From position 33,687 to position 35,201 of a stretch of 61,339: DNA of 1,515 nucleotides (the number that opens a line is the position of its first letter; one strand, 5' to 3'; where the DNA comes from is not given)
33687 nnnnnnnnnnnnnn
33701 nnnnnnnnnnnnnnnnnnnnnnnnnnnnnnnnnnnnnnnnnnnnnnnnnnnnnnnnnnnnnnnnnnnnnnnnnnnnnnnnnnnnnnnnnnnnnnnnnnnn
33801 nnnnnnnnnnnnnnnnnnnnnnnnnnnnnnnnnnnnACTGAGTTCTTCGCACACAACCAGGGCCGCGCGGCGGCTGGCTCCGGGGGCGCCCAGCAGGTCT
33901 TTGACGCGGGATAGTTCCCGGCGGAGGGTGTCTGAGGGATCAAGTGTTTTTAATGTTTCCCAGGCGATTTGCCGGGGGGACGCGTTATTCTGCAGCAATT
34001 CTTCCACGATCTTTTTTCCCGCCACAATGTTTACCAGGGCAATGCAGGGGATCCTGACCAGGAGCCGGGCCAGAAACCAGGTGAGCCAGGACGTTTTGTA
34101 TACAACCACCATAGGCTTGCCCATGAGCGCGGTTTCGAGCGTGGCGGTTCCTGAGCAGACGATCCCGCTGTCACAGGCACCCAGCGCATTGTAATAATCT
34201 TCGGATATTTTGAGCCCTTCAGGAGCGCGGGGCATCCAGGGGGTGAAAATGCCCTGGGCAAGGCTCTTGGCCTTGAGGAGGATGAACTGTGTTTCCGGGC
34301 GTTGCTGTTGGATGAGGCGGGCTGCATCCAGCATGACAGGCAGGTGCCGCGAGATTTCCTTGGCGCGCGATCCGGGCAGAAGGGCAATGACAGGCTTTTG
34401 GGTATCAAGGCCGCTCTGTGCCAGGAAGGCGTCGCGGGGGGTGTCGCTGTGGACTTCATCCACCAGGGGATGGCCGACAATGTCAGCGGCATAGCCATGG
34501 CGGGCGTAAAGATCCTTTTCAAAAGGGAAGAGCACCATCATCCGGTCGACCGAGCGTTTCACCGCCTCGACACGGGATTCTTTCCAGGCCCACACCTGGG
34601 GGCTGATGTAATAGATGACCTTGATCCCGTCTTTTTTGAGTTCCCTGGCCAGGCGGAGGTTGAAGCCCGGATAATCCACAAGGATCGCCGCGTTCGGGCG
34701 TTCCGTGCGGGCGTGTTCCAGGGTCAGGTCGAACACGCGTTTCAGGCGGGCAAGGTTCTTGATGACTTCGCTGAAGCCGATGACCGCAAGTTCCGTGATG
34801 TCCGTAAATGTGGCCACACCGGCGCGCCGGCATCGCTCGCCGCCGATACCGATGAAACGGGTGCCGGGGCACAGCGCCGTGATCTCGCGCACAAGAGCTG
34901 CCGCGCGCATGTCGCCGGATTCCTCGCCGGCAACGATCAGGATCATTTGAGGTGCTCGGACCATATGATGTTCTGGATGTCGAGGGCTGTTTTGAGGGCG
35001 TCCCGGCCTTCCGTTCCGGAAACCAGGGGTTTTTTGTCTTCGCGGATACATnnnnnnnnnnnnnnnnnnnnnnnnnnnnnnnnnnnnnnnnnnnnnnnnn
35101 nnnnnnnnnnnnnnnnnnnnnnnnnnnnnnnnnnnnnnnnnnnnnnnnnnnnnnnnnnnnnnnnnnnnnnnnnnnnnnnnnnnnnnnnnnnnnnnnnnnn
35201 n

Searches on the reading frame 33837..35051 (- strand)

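Call 83: search_protein_families(library=pfam, proteins=[window:33837-35051:-], max_evalue=0.001)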
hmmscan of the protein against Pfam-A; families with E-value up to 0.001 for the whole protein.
window:33837-35051:- (405 aa): 1 family
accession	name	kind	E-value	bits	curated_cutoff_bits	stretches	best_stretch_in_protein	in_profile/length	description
PF02684.21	LpxB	-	4.6e-97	325.7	22.6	1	37-375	1-344/374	Lipid-A-disaccharide synthetase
